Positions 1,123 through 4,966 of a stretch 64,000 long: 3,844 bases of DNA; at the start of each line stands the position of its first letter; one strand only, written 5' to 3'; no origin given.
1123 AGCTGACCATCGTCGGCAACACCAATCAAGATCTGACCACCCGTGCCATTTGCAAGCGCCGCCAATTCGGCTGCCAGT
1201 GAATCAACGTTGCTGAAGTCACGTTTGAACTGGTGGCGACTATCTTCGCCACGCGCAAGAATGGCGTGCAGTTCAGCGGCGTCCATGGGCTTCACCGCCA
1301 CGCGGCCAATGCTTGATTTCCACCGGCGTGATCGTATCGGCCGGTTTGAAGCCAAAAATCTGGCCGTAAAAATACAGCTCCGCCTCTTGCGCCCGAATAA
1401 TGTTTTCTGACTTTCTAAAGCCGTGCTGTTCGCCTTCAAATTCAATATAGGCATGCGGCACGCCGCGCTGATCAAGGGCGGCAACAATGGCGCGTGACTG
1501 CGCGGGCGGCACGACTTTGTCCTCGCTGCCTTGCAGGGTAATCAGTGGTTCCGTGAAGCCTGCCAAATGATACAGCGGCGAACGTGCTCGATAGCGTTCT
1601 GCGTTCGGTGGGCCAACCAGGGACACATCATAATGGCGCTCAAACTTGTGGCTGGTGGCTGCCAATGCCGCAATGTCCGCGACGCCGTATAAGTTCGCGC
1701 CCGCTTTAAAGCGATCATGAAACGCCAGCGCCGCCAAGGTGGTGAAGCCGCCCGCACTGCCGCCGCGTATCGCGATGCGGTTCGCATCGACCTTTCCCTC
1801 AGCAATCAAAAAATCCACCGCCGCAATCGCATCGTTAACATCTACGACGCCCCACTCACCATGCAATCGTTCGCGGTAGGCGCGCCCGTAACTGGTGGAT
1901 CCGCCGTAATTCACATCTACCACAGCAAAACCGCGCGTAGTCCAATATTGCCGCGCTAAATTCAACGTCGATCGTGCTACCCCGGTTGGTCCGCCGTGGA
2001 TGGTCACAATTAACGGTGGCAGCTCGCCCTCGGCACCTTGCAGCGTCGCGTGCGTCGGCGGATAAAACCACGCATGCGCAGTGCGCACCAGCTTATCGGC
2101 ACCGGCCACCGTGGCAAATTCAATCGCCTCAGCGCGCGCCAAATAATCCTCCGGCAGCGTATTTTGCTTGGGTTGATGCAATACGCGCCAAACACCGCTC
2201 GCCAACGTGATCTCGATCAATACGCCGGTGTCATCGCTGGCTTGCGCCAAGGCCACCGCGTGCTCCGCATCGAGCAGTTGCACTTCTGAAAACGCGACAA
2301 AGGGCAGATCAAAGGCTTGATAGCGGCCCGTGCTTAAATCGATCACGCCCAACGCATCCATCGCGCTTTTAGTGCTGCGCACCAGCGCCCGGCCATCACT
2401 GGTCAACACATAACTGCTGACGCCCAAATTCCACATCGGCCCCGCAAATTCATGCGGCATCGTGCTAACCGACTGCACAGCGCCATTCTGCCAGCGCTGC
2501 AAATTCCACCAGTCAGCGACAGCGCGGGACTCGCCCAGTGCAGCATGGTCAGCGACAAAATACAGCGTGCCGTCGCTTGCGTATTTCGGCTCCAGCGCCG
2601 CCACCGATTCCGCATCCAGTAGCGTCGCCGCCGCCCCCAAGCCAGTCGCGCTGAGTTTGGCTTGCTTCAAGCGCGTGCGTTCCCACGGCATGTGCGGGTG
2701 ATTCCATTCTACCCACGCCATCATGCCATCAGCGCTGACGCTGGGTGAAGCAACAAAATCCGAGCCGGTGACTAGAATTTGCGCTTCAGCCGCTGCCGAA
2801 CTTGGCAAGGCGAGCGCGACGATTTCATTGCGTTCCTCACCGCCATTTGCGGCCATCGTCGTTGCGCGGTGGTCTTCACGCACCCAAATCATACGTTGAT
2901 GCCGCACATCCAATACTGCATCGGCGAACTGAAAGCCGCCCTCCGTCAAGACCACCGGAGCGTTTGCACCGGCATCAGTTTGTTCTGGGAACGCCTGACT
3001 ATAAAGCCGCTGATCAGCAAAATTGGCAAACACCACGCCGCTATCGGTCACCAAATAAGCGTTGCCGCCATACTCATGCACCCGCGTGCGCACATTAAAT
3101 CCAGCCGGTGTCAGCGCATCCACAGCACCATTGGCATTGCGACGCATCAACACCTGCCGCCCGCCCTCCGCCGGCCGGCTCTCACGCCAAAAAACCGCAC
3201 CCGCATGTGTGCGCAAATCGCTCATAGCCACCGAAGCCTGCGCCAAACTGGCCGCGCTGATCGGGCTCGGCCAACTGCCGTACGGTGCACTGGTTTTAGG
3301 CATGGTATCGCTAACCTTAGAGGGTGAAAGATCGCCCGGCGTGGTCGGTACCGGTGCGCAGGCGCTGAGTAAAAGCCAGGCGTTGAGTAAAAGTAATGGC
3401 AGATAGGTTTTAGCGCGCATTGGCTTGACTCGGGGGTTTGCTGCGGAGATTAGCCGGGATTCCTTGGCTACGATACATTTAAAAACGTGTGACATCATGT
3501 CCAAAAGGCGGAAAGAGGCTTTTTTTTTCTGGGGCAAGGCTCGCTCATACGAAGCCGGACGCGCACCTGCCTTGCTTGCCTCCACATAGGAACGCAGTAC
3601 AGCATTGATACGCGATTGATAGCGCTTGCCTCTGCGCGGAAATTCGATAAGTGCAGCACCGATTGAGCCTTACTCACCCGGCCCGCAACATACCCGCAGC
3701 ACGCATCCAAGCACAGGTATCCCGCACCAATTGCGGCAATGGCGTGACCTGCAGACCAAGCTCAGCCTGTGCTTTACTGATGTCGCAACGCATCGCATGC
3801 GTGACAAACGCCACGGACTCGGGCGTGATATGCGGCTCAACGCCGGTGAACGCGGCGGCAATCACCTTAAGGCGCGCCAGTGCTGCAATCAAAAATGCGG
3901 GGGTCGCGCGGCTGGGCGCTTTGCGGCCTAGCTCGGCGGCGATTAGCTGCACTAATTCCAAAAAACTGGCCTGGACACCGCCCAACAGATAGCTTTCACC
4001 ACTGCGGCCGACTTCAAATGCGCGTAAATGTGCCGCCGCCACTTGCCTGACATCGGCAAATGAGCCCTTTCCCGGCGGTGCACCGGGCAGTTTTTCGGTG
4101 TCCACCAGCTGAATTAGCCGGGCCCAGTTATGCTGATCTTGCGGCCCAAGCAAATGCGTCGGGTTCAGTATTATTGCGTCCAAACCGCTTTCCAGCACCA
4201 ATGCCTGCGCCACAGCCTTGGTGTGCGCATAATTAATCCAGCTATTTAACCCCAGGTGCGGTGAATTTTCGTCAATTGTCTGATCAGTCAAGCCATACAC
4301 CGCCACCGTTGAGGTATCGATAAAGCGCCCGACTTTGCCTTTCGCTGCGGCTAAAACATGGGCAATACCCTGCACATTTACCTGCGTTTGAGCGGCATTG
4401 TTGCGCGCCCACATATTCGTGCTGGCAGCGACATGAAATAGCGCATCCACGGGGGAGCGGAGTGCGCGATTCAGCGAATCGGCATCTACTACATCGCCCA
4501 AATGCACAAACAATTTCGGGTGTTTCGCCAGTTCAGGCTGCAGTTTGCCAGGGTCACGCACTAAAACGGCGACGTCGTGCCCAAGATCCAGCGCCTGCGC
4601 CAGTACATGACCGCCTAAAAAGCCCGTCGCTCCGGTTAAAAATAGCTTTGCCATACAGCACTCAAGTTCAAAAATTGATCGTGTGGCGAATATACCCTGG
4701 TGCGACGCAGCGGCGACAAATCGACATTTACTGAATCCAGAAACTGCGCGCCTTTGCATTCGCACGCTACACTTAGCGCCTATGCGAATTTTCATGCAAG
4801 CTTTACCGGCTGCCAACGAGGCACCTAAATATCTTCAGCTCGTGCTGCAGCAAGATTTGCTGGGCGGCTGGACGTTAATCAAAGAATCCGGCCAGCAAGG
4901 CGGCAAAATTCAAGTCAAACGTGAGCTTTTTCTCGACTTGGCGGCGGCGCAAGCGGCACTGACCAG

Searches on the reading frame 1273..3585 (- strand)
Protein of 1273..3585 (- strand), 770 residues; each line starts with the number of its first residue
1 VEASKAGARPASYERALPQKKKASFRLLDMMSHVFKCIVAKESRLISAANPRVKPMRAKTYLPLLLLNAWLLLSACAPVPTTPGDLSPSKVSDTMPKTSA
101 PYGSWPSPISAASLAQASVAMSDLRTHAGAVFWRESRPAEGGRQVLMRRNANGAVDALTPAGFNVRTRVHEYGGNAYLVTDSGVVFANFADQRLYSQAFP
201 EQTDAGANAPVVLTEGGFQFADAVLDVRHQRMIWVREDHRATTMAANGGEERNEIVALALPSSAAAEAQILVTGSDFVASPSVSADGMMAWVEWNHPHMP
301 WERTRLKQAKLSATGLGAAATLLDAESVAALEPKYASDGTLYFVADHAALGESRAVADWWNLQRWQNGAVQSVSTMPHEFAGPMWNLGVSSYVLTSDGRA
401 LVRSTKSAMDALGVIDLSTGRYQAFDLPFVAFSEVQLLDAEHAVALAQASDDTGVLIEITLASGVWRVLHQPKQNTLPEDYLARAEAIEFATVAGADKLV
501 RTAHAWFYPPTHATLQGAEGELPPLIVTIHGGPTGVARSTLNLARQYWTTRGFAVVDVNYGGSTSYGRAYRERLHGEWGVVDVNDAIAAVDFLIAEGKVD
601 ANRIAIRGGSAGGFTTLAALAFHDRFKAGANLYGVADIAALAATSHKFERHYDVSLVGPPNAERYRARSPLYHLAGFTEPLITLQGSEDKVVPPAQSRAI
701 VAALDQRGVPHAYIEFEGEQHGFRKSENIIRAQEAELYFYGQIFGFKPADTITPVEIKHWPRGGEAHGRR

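Call 45: search_protein_families(library=pfam, max_evalue=0.00001, proteins=[window:1273-3585:-])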
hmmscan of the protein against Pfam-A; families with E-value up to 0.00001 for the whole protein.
window:1273-3585:- (770 aa): 3 families
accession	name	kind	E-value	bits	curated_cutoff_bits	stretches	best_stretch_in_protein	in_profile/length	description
PF00326.27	Peptidase_S9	-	9.8e-48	162.9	22.6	1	545-745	7-211/213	Prolyl oligopeptidase family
PF20434.5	BD-FAE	-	2e-13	50.8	26.8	1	523-704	13-215/215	BD-FAE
PF01738.24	DLH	-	2.3e-06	27.8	21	1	582-734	76-199/217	Dienelactone hydrolase family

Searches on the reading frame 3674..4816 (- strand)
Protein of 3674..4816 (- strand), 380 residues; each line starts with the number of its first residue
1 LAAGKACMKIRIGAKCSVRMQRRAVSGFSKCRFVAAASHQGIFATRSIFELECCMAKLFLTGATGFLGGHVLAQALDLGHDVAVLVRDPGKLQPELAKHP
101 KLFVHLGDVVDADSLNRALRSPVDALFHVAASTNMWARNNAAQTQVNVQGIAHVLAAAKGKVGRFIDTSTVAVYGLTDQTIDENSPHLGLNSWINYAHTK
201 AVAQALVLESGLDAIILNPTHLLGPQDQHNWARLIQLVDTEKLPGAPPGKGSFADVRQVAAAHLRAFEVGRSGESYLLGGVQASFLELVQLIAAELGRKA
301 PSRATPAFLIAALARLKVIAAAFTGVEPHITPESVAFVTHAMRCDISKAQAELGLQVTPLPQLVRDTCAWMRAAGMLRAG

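Call 45: search_protein_families(library=pfam, max_evalue=0.00001, proteins=[window:3674-4816:-])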
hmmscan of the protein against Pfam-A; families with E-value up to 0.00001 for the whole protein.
window:3674-4816:- (380 aa): 8 families
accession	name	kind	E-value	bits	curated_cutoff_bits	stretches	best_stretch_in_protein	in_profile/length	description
PF01370.27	Epimerase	-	4.7e-27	95.4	20.9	1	59-279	2-240/240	NAD dependent epimerase/dehydratase family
PF13460.12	NAD_binding_10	-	3.2e-18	66.7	27.2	1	62-262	1-179/184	NAD(P)H-binding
PF01073.25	3Beta_HSD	-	2.5e-15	56.7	22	1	60-231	2-190/280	3-beta hydroxysteroid dehydrogenase/isomerase family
PF16363.11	GDP_Man_Dehyd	-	5.2e-14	52.9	27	1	60-207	2-164/332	GDP-mannose 4,6 dehydratase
PF07993.18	NAD_binding_4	-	1.9e-12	47.3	20.1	1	60-224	1-209/258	Male sterility protein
PF05368.20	NmrA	-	2.1e-08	34.6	27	1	58-169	5-106/298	NmrA-like family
PF04321.23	RmlD_sub_bind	-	2.7e-08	33.7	27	1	57-238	2-167/287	RmlD substrate binding domain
PF02719.21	Polysacc_synt_2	-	6.2e-06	26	20.2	1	59-170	2-128/293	Polysaccharide biosynthesis protein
